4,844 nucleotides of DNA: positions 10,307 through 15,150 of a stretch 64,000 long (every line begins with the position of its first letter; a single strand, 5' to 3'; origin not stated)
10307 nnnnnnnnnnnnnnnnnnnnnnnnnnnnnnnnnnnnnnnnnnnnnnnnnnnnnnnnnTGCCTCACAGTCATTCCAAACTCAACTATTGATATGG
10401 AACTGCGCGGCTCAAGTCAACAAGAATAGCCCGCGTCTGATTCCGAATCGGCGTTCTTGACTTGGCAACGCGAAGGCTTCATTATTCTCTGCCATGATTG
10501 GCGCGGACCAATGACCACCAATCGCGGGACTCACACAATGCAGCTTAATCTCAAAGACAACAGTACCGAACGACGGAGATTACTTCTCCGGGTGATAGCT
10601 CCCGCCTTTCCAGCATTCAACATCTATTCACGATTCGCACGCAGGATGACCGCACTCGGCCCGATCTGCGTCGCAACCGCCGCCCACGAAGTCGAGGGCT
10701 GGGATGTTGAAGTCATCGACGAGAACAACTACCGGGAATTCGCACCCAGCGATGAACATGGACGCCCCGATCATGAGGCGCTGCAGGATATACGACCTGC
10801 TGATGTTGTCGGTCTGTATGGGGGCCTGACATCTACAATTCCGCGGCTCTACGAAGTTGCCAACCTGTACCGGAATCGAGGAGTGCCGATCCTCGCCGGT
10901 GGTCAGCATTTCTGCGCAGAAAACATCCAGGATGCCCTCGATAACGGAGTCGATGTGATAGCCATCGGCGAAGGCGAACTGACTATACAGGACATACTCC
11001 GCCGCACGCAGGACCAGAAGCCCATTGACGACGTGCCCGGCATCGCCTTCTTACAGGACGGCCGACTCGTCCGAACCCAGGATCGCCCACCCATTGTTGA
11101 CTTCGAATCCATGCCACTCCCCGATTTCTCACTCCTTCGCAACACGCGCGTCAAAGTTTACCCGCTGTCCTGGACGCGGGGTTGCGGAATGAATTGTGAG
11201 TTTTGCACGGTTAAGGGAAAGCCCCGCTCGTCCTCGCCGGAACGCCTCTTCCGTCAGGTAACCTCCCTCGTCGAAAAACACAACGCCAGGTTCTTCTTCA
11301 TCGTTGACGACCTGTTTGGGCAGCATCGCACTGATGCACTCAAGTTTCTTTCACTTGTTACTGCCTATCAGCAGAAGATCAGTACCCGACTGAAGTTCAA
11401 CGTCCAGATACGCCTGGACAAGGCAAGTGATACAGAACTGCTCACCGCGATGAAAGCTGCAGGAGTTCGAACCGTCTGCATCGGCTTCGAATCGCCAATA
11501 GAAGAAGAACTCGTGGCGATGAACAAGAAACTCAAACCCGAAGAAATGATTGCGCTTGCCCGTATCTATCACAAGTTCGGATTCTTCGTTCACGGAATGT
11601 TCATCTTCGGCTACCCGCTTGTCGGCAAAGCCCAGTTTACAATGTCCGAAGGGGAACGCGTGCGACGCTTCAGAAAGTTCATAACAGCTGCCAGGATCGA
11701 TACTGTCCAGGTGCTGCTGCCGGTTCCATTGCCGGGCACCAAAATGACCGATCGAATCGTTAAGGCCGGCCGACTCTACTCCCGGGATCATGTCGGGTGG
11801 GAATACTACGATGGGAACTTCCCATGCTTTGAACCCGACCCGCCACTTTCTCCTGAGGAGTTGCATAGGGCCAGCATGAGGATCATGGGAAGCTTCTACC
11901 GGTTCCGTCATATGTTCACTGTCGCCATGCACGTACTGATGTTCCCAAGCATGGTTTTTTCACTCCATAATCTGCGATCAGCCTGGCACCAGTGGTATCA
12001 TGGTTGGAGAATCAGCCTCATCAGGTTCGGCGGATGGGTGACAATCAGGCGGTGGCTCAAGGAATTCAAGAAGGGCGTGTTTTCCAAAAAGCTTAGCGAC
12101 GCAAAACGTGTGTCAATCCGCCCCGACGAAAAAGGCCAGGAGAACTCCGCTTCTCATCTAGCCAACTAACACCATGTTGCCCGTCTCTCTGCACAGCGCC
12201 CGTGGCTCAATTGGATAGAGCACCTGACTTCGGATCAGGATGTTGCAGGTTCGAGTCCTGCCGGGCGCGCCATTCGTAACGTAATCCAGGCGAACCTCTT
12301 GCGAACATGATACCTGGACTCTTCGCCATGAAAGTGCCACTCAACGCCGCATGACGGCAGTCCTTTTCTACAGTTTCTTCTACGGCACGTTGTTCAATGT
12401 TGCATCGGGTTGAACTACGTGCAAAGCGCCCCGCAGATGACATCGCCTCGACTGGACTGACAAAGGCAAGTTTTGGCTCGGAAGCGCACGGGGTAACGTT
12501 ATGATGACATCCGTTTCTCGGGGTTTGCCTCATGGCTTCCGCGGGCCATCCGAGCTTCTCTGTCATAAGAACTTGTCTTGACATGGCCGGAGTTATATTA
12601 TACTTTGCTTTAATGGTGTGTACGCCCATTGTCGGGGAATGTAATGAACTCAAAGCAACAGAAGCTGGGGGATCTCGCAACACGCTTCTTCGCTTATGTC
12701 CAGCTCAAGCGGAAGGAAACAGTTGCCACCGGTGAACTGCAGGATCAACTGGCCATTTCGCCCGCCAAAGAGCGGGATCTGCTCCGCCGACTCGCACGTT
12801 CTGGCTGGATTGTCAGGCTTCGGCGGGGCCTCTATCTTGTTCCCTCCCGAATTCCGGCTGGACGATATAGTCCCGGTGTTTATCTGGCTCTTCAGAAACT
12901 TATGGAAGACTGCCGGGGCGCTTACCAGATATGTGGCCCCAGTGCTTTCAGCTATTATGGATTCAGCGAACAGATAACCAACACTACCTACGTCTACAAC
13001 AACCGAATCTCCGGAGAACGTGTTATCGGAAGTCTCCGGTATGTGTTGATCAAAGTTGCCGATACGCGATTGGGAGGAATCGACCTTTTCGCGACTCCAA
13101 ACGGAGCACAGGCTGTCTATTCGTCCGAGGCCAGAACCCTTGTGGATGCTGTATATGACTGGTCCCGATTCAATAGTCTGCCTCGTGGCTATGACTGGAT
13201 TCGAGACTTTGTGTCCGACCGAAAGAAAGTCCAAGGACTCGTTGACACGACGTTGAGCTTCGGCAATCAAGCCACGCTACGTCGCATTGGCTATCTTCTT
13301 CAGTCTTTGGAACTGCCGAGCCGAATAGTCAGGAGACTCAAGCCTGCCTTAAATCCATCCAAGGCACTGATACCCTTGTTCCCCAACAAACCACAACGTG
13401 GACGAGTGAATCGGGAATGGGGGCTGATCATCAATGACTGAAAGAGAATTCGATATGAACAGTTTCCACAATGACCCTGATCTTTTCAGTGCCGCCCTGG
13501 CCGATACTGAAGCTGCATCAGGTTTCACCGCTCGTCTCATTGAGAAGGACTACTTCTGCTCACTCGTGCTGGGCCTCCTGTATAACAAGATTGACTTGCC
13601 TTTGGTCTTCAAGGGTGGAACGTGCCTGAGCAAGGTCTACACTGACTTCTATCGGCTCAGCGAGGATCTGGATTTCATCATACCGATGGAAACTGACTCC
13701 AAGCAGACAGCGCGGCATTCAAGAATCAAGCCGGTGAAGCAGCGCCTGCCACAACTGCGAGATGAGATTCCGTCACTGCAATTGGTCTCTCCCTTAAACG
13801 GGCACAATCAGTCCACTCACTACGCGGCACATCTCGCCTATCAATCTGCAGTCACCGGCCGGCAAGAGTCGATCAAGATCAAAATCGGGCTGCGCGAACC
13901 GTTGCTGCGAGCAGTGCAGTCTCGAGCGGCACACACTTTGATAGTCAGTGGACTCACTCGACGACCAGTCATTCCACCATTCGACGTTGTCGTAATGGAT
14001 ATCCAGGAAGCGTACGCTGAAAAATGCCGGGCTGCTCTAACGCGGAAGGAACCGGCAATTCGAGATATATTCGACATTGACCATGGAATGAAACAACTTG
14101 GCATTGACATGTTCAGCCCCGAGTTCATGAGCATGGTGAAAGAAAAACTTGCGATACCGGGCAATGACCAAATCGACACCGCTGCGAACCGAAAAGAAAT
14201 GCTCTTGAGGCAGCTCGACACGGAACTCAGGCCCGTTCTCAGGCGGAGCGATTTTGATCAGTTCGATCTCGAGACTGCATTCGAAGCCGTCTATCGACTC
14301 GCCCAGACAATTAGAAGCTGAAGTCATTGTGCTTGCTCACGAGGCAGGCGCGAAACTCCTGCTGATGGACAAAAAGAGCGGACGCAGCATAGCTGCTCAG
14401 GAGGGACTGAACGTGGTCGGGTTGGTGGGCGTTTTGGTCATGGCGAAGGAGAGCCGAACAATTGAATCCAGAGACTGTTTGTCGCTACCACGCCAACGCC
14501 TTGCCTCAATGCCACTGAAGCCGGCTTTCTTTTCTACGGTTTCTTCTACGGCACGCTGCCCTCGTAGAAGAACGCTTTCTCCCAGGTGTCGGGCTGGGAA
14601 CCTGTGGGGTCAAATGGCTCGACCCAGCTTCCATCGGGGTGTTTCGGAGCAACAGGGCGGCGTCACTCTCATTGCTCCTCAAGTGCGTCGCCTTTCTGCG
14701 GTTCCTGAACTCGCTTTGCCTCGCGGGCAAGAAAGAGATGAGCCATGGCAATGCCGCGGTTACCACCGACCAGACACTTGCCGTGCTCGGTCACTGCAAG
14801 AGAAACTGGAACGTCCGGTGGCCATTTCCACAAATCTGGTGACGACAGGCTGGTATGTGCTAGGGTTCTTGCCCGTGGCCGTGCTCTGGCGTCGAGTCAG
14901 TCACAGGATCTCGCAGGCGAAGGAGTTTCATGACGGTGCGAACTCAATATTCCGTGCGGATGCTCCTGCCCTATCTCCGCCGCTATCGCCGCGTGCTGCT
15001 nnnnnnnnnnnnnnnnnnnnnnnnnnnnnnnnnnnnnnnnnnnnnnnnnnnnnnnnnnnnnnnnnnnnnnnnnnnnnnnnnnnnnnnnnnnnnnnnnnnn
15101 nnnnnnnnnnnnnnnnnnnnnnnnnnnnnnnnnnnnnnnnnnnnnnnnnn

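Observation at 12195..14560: tRNA-Arg-adjacent islet: AbiEi/AbiEii type IV TA pair plus DUF3368 (PIN-like) remnant, flanked by ~30-50-bp imperfect direct repeats (DRs)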

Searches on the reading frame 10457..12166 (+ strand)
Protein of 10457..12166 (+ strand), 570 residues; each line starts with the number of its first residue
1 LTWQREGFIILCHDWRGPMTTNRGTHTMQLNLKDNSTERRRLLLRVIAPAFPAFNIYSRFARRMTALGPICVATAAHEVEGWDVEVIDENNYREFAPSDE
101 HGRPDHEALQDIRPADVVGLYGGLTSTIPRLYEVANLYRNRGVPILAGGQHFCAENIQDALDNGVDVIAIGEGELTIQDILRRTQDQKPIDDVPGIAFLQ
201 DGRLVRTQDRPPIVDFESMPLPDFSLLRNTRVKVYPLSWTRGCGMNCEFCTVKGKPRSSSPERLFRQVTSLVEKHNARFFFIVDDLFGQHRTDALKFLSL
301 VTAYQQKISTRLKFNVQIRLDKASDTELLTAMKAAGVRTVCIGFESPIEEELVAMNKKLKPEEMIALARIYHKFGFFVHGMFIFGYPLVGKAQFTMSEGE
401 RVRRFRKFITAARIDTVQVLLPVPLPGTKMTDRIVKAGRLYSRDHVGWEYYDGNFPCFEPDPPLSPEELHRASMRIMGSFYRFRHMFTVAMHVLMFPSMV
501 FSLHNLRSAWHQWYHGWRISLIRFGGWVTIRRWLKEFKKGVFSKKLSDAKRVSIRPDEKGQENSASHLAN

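Call 14: search_protein_families(library=pfam, proteins=[window:10457-12166:+], max_evalue=1)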
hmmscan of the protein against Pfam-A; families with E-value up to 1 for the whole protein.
window:10457-12166:+ (570 aa): 4 families
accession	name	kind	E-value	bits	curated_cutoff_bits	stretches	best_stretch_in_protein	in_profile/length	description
PF04055.27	Radical_SAM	-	1.5e-12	48.4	29.5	1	238-387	2-152/166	Radical SAM superfamily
PF02310.24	B12-binding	-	9.2e-10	38.8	32.1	1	66-180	14-120/121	B12 binding domain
PF19864.5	Radical_SAM_N2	-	0.023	14.6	29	1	139-188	82-129/151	Radical SAM proteins, N-terminal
PF24757.1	C2H2_ASCIZ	-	0.16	12.9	25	0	250-275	4-26/34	ASCIZ first and second C2H2 zinc finger domains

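Call 15: find_related_loci(query=window:10457-12166:+, collection=genome_contigs, flank=10000)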
Query window:10457-12166:+ (570 aa) in genome_contigs; peptide patterns used: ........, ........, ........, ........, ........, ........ (x = any residue, [..] = any of these).
493 stretches matched a pattern; 463 encode a relative of the query (tblastn E <= 1e-3); the best 80 are kept; 80 distinct loci.
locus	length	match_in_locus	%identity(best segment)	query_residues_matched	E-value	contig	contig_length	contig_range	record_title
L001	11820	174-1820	59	1-551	0e+0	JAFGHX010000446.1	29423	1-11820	MAG: Kiritimatiellae bacterium isolate Zod_Metabat.16 k87_13565271, whole genome shotgun sequence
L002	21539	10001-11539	61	38-550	0e+0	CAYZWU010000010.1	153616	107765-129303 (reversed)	MAG TPA_asm: uncultured Phycisphaerales bacterium isolate binchicken_co147_420 genome assembly, contig: NODE_154_length_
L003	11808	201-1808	58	17-550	0e+0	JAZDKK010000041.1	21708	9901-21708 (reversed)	MAG: Verrucomicrobiota bacterium isolate MEGAHIT-group-0.530 k141_14268160, whole genome shotgun sequence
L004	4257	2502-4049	59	36-551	0e+0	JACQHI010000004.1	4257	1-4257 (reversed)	MAG: Lentisphaerae bacterium isolate NC_groundwater_1095_Ag_S2p5_61_52 S_2p5_S6_coassembly_k141_131151, whole genome sho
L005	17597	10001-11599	59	37-570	0e+0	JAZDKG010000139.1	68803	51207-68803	MAG: Planctomycetota bacterium isolate MEGAHIT-group-0.522 k141_5720148, whole genome shotgun sequence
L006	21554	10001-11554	59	34-551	0e+0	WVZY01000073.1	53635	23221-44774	MAG: Candidatus Latescibacterota bacterium isolate CS4-C107 C_merged_R1_(paired)_contig_2983, whole genome shotgun seque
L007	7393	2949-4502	60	28-545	0e+0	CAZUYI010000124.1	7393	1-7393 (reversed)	MAG TPA_asm: uncultured Verrucomicrobiota bacterium isolate SRP192927_co7_636 genome assembly, contig: NODE_22327_length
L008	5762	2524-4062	59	39-551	0e+0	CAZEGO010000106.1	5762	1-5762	MAG TPA_asm: uncultured Planctomycetia bacterium isolate SRP141376_co2_263 genome assembly, contig: NODE_23233_length_57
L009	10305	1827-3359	59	40-550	0e+0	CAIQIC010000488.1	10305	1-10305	MAG: uncultured Lentisphaerae bacterium isolate AlinenSedimentsCore2_bin-2051 genome assembly, contig: bin-2051:488/573,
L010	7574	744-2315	59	40-566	0e+0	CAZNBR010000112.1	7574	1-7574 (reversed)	MAG TPA_asm: uncultured Syntrophaceae bacterium isolate SRP178699_co1_451 genome assembly, contig: NODE_13935_length_757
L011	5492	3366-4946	58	35-556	0e+0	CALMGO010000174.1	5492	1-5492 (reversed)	MAG TPA_asm: uncultured bacterium isolate SRR6284162_bin.72_CONCOCT_v1.1_MAG genome assembly, contig: ERZ795126.5001, wh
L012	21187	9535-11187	55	4-551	0e+0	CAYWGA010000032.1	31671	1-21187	MAG TPA_asm: uncultured bacterium isolate SRP155585_co1_221 genome assembly, contig: NODE_455_length_31671_cov_8.308863,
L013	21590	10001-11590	58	30-560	0e+0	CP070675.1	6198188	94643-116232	MAG: Phycisphaerales bacterium isolate bin71 chromosome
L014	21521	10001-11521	59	44-550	0e+0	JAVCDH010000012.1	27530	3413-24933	MAG: Candidatus Euphemobacter frigidus isolate MAG_3300031227_11 Ga0307928_10000580, whole genome shotgun sequence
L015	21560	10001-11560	58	29-550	0e+0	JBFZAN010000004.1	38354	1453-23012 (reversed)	MAG: Candidatus Omnitrophota bacterium isolate PPR_0468 k121_1454937, whole genome shotgun sequence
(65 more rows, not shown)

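Call 27: find_related_loci(query=window:10457-12166:+, collection=metagenome_contigs, flank=10000)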
Query window:10457-12166:+ (570 aa) in metagenome_contigs; peptide patterns used: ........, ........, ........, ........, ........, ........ (x = any residue, [..] = any of these).
600 stretches matched a pattern (row limit reached: there are more); 569 encode a relative of the query (tblastn E <= 1e-3); the best 80 are kept; 80 distinct loci.
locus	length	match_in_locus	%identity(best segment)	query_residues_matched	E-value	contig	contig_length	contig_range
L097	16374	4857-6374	62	46-550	0e+0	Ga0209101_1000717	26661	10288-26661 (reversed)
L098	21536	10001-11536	61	40-551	0e+0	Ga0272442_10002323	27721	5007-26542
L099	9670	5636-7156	62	44-550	0e+0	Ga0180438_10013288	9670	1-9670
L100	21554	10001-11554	59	34-551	0e+0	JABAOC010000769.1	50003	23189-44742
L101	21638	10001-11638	56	1-550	0e+0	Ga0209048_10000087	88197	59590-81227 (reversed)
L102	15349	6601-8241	57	26-563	0e+0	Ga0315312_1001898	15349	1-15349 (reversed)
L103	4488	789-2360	59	40-566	0e+0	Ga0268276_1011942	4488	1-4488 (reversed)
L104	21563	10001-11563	58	36-556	0e+0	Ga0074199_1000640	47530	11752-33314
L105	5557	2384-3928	60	35-550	0e+0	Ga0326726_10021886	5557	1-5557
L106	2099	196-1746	59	32-551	0e+0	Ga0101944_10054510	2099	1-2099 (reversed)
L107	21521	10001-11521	59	44-550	0e+0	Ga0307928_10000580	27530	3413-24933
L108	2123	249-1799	59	32-551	0e+0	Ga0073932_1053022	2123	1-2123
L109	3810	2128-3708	56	35-565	0e+0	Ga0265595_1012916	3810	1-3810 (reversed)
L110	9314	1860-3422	56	32-551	0e+0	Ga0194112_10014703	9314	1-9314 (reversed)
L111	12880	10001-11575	57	36-560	0e+0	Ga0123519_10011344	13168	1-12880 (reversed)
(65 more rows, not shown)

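Call 28: find_encoding_contigs(protein=window:10538-12166:+, flank=10000, max_places=10)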
Protein window:10538-12166:+ (543 aa): 14 contigs read that carry it; 7 places shown.
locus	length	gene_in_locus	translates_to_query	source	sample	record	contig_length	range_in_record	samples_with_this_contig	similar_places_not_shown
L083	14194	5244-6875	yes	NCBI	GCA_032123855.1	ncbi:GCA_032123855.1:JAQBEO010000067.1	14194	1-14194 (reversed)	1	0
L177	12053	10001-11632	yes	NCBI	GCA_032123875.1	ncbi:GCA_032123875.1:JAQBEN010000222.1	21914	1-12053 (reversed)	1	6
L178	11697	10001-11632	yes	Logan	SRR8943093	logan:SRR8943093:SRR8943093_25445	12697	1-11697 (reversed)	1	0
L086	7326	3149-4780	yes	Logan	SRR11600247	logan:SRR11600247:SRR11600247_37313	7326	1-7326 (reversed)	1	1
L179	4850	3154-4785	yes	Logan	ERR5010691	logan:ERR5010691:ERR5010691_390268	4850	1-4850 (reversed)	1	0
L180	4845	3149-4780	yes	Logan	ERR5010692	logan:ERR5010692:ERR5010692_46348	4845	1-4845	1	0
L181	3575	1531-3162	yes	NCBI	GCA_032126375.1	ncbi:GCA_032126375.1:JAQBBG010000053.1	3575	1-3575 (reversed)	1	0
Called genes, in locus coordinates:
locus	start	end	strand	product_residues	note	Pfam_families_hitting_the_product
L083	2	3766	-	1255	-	?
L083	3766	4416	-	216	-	PF02581:TMP-TENI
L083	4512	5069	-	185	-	PF02577:BFN_dom, PF02151:UVR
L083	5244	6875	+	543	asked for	PF02310:B12-binding, PF04055:Radical_SAM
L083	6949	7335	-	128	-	-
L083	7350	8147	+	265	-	PF13338:AbiEi_4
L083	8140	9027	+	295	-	PF08843:AbiEii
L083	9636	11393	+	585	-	PF00664:ABC_membrane, PF00005:ABC_tran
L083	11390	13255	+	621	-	PF00664:ABC_membrane, PF00005:ABC_tran, PF13304:AAA_21 (faint)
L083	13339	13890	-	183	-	PF28549:NDPSase_N, PF00293:NUDIX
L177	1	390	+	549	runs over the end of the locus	PF00069:Pkinase, PF07714:PK_Tyr_Ser-Thr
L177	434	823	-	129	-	PF05258:DciA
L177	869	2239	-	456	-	PF00291:PALP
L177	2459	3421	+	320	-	PF00682:HMGL-like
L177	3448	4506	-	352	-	PF12796:Ank_2, PF13606:Ank_3 (faint), PF13857:Ank_5 (weak), PF00023:Ank (weak), PF13637:Ank_4, PF13857:Ank_5, PF00023:Ank (weak), PF02493:MORN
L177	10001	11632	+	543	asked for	PF02310:B12-binding, PF04055:Radical_SAM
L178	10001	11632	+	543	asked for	PF02310:B12-binding, PF04055:Radical_SAM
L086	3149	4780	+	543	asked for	PF02310:B12-binding, PF04055:Radical_SAM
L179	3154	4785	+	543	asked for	PF02310:B12-binding, PF04055:Radical_SAM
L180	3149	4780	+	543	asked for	PF02310:B12-binding, PF04055:Radical_SAM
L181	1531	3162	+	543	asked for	PF02310:B12-binding, PF04055:Radical_SAM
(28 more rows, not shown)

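Call 60: find_homologous_proteins(query=window:10538-12166:+, max_evalue=1e-50)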
Query window:10538-12166:+ (543 aa): 2456 proteins with E <= 1e-50 among 8000 candidates; the best 120 are listed.
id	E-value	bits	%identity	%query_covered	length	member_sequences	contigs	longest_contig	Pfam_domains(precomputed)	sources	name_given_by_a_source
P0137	0.0e+0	1265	100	100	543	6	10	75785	PF04055.28,PF02310.25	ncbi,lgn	-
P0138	0.0e+0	1125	87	100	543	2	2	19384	PF04055.28,PF02310.25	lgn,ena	-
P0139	9.6e-232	788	63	94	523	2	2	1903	PF04055.28,PF02310.25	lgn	-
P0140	7.2e-226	769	63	94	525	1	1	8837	PF04055.28,PF02310.25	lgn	-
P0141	4.2e-225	766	61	93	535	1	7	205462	PF04055.28,PF02310.25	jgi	jgi:radical SAM superfamily enzyme YgiQ (UPF0313 family)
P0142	5.5e-224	763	61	97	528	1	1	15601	PF04055.28,PF02310.25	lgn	-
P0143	6.0e-224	763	62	93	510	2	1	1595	PF04055.28,PF02310.25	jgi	jgi:radical SAM superfamily enzyme YgiQ (UPF0313 family)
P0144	9.8e-224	762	59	96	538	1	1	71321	PF04055.28,PF02310.25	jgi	-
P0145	2.0e-223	761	59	99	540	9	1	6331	PF04055.28,PF02310.25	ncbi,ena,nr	ncbi:MAG: B12-binding domain-containing radical SAM protein [Victivallales bacterium]|nr:B12-binding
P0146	2.3e-223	761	60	94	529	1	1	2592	PF04055.28,PF02310.25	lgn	-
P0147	3.4e-223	760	62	95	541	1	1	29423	PF04055.28,PF02310.25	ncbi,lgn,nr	ncbi:MAG: B12-binding domain-containing radical SAM protein [Kiritimatiellae bacterium]|nr:B12-bindi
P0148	5.3e-223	760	62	93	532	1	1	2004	PF04055.28,PF02310.25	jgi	jgi:radical SAM superfamily enzyme YgiQ (UPF0313 family)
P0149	5.6e-223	759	58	97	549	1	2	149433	PF04055.28,PF02310.25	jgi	jgi:radical SAM superfamily enzyme YgiQ (UPF0313 family)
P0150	5.6e-222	756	63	93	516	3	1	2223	PF04055.28,PF02310.25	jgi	jgi:radical SAM superfamily enzyme YgiQ (UPF0313 family)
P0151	1.1e-221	755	60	94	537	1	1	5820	PF04055.28,PF02310.25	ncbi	-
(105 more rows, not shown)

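Call 61: find_encoding_contigs(protein=P0138, flank=10000, max_places=6)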
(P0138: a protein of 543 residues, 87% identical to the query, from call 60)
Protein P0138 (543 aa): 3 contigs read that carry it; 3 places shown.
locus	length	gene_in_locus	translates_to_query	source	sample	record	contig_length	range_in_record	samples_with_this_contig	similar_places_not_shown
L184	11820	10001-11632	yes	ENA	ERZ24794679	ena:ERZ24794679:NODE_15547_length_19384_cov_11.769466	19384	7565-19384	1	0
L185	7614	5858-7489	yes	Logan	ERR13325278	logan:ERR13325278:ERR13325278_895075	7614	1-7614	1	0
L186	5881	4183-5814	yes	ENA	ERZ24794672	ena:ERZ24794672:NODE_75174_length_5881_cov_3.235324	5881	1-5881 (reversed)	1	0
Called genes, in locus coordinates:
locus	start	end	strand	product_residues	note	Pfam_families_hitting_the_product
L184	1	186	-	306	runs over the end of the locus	PF01790:LGT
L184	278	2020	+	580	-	PF00069:Pkinase, PF07714:PK_Tyr_Ser-Thr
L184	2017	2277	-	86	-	PF05258:DciA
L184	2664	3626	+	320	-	PF00682:HMGL-like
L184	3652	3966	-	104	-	-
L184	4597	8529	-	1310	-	PF18076:FGAR-AT_N, PF18072:FGAR-AT_linker, PF02769:AIRS_C, PF22689:FGAR-AT_PurM_N-like, PF02769:AIRS_C, PF13507:GATase_5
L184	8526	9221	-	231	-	PF02581:TMP-TENI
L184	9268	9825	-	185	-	PF02577:BFN_dom, PF02151:UVR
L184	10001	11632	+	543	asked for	PF02310:B12-binding, PF04055:Radical_SAM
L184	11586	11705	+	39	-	-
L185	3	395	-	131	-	?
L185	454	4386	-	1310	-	PF18076:FGAR-AT_N, PF18072:FGAR-AT_linker, PF02769:AIRS_C, PF22689:FGAR-AT_PurM_N-like, PF02769:AIRS_C, PF13507:GATase_5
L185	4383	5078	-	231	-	PF02581:TMP-TENI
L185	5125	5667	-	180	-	PF02577:BFN_dom, PF02151:UVR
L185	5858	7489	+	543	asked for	PF02310:B12-binding, PF04055:Radical_SAM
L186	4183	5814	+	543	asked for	PF02310:B12-binding, PF04055:Radical_SAM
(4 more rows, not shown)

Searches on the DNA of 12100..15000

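Call 69: search_rna_families(source=window, start=12100, end=15000, threshold=evalue, max_evalue=1)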
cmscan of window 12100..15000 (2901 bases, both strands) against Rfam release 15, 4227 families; matches with E-value up to 1: 3.
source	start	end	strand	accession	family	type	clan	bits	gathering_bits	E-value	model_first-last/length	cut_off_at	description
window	12196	12269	+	RF00005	tRNA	Gene; tRNA;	CL00001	71.6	29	5e-15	1-71/71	no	tRNA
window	12196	12270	-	RF04354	Plastid-ycf2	Cis-reg;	-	36.1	65.7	3.4e-05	1-75/75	no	Plastid-ycf2 5UTR RNA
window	12217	12323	+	RF02553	YrlA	Gene; sRNA;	-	19.9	69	0.7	1-114/114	no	Y RNA-like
